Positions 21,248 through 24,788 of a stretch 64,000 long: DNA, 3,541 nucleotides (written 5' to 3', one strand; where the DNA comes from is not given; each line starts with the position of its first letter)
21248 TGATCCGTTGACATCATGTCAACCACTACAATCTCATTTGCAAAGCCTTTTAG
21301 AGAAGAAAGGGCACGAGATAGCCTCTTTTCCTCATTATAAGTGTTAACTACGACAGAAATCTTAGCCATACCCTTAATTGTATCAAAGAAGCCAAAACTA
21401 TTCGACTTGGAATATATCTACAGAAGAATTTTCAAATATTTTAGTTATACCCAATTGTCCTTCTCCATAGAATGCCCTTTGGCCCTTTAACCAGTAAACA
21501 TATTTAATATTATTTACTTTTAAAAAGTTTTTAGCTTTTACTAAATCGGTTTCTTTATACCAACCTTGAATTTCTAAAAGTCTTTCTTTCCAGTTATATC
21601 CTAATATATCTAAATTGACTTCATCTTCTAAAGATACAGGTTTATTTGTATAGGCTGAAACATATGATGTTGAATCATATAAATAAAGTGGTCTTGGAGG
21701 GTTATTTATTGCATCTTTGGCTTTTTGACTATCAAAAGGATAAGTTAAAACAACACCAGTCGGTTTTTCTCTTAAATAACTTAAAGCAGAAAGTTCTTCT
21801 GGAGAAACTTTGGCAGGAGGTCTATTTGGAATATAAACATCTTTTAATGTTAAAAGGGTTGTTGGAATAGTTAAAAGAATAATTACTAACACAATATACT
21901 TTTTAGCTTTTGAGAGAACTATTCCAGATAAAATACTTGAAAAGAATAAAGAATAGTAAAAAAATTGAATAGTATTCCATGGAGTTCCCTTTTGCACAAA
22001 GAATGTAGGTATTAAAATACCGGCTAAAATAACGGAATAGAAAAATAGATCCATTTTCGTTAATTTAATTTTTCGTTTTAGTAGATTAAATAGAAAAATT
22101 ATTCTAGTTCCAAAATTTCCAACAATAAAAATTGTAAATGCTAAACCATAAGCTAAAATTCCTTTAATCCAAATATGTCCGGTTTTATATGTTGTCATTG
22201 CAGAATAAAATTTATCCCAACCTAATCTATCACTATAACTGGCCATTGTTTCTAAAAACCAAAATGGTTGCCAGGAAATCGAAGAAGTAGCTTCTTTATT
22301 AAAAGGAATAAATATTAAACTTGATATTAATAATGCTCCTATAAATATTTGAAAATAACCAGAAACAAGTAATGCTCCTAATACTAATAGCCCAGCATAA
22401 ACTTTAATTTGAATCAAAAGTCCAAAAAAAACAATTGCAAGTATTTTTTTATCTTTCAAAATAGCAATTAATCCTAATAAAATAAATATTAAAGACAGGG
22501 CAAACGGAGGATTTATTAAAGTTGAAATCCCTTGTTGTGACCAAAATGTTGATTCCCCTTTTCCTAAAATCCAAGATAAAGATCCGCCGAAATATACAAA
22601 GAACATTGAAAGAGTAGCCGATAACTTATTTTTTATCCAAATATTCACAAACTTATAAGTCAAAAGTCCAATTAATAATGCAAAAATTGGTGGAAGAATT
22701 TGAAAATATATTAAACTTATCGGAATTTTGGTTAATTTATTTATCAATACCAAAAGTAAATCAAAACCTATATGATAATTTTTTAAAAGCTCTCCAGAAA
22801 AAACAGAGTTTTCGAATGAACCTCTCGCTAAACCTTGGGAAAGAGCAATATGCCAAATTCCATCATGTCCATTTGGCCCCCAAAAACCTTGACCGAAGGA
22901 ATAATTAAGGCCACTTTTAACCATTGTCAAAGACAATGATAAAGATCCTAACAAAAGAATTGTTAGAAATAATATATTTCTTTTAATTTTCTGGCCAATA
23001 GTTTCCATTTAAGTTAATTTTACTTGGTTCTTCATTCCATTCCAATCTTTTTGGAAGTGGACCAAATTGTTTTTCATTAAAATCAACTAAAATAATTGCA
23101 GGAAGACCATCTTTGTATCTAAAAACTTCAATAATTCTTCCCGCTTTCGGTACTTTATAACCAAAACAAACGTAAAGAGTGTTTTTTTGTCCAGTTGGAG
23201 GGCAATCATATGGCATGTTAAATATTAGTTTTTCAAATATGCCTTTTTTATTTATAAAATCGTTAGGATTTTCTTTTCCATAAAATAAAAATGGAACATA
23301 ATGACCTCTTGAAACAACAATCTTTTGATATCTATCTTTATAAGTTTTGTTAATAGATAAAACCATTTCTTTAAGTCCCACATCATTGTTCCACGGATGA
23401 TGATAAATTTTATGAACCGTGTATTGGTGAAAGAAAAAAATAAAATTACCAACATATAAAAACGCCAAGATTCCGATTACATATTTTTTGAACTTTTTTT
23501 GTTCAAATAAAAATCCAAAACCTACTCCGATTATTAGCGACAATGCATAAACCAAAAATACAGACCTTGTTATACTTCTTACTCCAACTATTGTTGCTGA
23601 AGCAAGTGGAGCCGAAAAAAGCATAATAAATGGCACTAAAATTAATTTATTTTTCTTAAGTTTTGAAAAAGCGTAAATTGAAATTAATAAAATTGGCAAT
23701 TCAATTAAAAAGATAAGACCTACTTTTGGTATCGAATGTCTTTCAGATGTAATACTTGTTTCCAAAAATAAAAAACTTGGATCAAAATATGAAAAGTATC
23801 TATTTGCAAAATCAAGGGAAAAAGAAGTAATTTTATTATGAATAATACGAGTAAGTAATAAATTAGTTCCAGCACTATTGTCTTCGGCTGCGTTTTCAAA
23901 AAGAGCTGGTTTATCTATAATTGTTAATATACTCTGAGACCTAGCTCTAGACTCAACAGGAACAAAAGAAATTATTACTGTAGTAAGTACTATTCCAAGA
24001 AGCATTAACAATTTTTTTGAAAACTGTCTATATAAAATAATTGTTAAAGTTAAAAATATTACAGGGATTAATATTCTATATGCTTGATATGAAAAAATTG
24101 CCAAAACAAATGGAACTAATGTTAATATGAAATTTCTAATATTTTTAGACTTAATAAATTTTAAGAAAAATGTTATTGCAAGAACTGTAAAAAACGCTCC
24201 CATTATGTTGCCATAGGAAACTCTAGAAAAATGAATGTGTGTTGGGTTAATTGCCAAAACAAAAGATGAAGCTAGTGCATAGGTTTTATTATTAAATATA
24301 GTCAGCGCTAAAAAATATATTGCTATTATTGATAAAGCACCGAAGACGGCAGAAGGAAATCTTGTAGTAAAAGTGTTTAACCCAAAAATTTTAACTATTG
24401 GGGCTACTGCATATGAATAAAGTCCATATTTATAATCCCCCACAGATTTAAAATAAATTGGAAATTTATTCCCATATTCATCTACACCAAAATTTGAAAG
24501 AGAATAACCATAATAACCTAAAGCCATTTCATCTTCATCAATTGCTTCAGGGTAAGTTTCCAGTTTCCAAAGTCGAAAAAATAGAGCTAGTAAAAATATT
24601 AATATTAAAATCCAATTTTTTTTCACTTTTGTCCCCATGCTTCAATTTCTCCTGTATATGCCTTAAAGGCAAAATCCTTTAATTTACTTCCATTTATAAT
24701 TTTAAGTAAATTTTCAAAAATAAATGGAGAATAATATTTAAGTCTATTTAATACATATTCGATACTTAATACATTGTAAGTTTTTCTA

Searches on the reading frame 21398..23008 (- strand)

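Call 5: search_protein_families(library=pfam, proteins=[window:21398-23008:-], max_evalue=0.01)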
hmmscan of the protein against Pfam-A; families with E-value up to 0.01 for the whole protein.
window:21398-23008:- (536 aa): 0 families

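Call 10: search_protein_families(library=ncbifam, proteins=[window:21398-23008:-], max_evalue=0.01)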
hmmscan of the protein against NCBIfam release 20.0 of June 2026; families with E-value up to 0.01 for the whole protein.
window:21398-23008:- (536 aa): 1 family
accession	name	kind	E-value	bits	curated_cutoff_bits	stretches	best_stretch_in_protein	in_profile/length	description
NF038396.1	NF038396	subfamily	0.0039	17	40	1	171-210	15-54/59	NF038396 family protein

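Call 48: search_protein_families(library=pfam, proteins=[window:21398-23008:-], max_evalue=5)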
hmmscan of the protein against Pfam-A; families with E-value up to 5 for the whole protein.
window:21398-23008:- (536 aa): 0 families

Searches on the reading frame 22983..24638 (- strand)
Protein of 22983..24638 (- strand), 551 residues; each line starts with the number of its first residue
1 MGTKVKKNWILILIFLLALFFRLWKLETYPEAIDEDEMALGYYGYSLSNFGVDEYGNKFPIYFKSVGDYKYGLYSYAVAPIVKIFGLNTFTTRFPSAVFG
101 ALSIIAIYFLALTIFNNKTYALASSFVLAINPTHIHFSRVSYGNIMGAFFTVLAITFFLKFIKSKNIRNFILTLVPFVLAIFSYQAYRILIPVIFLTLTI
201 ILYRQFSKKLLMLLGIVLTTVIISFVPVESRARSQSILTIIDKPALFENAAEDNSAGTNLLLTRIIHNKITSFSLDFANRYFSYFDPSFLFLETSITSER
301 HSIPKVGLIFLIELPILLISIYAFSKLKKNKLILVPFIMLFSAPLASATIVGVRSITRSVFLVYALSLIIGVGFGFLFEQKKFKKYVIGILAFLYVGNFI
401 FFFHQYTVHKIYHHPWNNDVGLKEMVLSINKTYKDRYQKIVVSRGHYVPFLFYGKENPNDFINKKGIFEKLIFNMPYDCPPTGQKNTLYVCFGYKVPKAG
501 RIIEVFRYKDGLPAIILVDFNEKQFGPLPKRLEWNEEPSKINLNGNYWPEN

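Call 5: search_protein_families(library=pfam, proteins=[window:22983-24638:-], max_evalue=0.01)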
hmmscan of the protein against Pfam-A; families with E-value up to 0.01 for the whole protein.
window:22983-24638:- (551 aa): 2 families
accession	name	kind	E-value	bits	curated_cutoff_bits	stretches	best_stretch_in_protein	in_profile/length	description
PF02366.24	PMT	-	4.9e-12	46.4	22.7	1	13-213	2-212/245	Dolichyl-phosphate-mannose-protein mannosyltransferase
PF13231.12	PMT_2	-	9.2e-11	42.6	26.1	1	74-224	6-155/160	Dolichyl-phosphate-mannose-protein mannosyltransferase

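Call 10: search_protein_families(library=ncbifam, proteins=[window:22983-24638:-], max_evalue=0.01)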
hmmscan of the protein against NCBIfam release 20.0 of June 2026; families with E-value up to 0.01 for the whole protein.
window:22983-24638:- (551 aa): 3 families
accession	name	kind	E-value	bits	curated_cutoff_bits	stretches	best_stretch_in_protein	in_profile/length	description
TIGR03663.1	TIGR03663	subfamily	1.8e-14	53.6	126.25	1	10-204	3-183/435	flippase activity-associated protein Agl23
NF009784.2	PRK13279.1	equivalog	0.0021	16.7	567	1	83-224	74-219/539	lipid IV(A) 4-amino-4-deoxy-L-arabinosyltransferase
TIGR04154.1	archaeo_STT3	subfamily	0.003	15.9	450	1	89-241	95-242/831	oligosaccharyl transferase, archaeosortase A system-associated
